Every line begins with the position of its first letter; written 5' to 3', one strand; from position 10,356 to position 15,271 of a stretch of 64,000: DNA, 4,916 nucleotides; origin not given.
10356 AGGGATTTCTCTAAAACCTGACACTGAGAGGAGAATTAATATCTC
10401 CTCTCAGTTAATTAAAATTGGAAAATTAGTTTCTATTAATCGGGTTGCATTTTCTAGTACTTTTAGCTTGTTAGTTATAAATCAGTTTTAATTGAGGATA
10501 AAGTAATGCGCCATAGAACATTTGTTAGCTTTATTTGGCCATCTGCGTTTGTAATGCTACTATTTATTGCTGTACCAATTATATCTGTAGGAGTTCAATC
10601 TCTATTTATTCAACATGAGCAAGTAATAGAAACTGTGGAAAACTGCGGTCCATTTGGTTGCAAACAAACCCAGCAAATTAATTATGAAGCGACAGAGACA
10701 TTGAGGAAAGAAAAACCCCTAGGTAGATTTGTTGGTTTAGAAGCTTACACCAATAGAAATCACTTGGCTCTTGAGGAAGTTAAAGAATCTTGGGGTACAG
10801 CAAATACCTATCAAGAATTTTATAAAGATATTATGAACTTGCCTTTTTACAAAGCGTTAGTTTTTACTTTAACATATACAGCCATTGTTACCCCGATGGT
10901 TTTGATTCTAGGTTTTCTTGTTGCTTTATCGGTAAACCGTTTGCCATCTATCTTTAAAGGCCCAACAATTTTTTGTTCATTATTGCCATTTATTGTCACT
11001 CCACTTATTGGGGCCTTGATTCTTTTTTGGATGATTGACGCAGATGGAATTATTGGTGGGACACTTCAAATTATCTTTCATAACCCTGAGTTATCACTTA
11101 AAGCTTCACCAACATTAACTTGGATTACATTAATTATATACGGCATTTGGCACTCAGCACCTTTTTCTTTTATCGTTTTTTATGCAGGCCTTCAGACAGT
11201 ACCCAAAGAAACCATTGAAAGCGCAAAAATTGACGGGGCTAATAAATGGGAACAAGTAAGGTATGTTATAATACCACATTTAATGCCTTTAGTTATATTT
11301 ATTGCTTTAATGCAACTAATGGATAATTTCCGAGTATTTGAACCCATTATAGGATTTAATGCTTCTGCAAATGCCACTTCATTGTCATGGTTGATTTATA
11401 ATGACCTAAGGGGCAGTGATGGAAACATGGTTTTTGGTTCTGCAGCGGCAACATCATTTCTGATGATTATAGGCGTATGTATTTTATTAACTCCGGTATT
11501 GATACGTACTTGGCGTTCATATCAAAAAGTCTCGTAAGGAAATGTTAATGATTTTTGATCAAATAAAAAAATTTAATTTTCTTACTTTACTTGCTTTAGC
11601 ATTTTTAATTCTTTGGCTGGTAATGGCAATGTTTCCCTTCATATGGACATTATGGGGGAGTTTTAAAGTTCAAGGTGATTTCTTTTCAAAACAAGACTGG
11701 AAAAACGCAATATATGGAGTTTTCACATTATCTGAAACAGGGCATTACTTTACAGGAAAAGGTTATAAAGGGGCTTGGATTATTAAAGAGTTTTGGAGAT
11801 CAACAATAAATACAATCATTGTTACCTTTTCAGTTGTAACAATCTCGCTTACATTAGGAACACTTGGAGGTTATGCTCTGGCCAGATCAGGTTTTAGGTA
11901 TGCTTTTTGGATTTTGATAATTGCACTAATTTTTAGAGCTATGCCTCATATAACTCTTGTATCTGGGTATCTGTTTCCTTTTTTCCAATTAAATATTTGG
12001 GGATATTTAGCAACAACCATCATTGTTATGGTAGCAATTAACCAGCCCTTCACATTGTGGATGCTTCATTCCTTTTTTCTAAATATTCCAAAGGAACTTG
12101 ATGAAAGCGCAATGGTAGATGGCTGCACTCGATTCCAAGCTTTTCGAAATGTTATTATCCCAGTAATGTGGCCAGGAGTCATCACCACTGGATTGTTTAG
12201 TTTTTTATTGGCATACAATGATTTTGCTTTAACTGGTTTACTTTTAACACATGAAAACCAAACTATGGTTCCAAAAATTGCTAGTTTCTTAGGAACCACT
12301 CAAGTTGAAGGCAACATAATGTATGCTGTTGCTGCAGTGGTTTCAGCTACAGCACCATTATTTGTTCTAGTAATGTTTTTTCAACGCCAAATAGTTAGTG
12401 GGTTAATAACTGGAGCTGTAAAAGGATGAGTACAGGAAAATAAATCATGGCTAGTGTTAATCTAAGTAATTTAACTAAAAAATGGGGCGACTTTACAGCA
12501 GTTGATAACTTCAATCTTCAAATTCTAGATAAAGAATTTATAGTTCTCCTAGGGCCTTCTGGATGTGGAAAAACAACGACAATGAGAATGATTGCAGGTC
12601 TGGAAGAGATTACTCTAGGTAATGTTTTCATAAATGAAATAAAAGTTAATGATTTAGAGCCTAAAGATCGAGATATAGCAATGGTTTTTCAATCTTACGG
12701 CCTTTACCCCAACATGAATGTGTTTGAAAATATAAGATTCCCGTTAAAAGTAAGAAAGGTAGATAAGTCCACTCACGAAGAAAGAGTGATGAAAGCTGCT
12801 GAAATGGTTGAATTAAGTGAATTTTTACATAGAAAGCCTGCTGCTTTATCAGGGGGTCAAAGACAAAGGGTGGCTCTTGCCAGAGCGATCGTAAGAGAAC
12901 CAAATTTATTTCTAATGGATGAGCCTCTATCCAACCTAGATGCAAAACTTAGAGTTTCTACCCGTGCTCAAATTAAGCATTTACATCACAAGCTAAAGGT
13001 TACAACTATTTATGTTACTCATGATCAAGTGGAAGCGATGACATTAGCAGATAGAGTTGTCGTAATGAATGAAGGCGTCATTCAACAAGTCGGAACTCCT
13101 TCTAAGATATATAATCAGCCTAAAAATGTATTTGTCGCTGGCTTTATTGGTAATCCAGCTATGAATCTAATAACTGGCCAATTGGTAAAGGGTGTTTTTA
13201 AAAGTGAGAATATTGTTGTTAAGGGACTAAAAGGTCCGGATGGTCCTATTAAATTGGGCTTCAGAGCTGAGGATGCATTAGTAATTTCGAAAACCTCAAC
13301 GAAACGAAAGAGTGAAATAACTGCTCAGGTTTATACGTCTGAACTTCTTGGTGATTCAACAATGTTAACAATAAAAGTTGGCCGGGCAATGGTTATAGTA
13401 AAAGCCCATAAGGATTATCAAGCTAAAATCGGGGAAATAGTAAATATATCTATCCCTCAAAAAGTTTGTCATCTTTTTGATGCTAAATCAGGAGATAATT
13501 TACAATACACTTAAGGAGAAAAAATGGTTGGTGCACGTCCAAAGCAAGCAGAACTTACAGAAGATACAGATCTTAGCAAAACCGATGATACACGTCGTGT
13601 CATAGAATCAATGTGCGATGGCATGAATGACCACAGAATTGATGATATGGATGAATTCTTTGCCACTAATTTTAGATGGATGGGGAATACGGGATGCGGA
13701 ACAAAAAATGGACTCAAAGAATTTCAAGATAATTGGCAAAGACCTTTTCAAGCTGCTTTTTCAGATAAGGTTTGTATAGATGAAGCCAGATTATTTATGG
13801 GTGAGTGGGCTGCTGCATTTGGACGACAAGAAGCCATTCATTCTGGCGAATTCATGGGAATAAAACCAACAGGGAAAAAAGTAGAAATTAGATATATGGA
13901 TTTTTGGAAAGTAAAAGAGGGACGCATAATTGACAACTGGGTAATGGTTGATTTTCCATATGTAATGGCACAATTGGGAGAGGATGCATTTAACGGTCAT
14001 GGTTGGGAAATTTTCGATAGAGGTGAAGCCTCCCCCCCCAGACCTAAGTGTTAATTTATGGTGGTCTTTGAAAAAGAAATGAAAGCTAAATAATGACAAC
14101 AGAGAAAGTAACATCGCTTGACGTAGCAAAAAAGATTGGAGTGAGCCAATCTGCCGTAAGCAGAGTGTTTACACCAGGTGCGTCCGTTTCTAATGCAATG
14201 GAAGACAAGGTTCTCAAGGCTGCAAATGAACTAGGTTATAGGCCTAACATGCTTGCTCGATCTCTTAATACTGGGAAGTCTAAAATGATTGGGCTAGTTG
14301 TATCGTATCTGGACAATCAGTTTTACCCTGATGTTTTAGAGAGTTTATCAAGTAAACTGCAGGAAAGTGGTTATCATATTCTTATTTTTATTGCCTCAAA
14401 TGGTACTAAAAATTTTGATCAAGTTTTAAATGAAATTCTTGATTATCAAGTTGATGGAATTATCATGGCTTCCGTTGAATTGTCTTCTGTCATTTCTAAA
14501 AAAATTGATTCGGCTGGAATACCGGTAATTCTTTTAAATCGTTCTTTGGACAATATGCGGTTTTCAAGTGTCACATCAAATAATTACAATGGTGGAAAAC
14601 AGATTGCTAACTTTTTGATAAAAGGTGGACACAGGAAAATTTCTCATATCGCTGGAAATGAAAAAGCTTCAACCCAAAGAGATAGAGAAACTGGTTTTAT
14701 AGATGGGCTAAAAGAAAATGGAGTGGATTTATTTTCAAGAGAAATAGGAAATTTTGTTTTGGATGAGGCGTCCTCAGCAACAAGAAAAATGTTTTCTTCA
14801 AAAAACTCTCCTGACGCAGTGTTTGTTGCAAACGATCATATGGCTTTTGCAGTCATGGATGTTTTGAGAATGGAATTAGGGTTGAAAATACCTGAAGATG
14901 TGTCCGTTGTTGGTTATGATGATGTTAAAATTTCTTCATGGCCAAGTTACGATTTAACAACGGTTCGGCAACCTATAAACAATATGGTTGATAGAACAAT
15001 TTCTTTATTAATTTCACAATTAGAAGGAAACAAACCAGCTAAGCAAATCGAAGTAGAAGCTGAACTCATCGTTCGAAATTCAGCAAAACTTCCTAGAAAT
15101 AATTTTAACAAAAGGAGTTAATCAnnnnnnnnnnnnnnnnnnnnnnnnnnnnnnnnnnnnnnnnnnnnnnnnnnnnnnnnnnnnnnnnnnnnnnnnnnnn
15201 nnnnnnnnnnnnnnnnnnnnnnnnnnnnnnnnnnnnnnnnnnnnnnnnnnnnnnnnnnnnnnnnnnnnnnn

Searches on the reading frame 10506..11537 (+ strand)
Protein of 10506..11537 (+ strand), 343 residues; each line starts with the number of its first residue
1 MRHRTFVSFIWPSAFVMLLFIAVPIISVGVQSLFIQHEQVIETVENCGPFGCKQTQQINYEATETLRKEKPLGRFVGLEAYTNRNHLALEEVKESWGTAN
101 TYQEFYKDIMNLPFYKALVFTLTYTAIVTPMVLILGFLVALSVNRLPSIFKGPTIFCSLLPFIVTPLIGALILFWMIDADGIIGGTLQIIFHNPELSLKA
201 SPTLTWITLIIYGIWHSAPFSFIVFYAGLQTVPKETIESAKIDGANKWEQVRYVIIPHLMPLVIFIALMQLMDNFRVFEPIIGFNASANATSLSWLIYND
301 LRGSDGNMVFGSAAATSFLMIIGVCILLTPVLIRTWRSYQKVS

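Call 74: search_protein_families(library=pfam, proteins=[window:10506-11537:+], max_evalue=0.00001)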
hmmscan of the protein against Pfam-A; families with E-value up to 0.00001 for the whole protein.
window:10506-11537:+ (343 aa): 1 family
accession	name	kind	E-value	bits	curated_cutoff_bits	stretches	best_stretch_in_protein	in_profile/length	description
PF00528.27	BPD_transp_1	-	4.5e-14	53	26.4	1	133-324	2-168/184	Binding-protein-dependent transport system inner membrane component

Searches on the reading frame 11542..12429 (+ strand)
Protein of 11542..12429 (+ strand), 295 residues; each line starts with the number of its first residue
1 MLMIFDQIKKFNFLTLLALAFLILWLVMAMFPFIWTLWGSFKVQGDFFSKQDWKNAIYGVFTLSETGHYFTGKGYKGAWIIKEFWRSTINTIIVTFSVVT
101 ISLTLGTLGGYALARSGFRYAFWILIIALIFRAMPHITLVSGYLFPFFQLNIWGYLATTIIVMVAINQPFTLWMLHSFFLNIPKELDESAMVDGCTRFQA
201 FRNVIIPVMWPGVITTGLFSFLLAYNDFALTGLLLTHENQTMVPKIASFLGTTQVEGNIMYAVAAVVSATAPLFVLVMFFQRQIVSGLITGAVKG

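Call 74: search_protein_families(library=pfam, proteins=[window:11542-12429:+], max_evalue=0.00001)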
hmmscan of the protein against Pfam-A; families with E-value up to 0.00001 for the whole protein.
window:11542-12429:+ (295 aa): 1 family
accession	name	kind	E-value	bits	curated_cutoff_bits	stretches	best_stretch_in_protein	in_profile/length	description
PF00528.27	BPD_transp_1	-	1.4e-16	61.2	26.4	1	106-286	1-180/184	Binding-protein-dependent transport system inner membrane component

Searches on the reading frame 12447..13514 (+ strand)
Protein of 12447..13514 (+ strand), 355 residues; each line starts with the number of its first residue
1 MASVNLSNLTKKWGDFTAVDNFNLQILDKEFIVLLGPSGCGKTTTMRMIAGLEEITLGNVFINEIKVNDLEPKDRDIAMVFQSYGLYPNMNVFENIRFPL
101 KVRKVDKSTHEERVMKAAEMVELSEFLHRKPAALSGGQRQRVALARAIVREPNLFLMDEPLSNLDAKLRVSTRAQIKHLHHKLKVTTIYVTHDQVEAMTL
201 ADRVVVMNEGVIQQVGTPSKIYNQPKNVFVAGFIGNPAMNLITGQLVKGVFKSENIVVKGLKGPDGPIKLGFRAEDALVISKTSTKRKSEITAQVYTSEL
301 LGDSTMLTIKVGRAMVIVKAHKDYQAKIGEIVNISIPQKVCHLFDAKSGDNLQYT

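Call 74: search_protein_families(library=pfam, proteins=[window:12447-13514:+], max_evalue=0.00001)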
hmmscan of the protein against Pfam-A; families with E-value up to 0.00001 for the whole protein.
window:12447-13514:+ (355 aa): 2 families
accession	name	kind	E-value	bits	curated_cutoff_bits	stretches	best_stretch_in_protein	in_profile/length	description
PF00005.33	ABC_tran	-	9.6e-32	110.9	25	1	20-161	2-136/137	ABC transporter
PF02463.25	SMC_N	-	5.2e-07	29.7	40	0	27-211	22-218/220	RecF/RecN/SMC N terminal domain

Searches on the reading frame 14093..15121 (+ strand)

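Call 74: search_protein_families(library=pfam, proteins=[window:14093-15121:+], max_evalue=0.00001)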
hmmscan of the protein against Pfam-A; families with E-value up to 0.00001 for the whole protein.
window:14093-15121:+ (342 aa): 4 families
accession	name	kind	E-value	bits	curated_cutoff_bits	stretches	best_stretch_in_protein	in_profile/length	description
PF13377.12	Peripla_BP_3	-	1e-29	104.2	26.5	1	173-330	2-166/167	Periplasmic binding protein-like domain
PF00532.27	Peripla_BP_1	-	1.1e-25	91.1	22.2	1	64-309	2-259/281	Periplasmic binding proteins and sugar binding domain of LacI family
PF13407.12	Peripla_BP_4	-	8.4e-24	84.9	35.1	1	66-313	1-257/258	Periplasmic binding protein domain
PF00356.27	LacI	-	3.5e-11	43.1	27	1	10-52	4-46/46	Bacterial regulatory proteins, lacI family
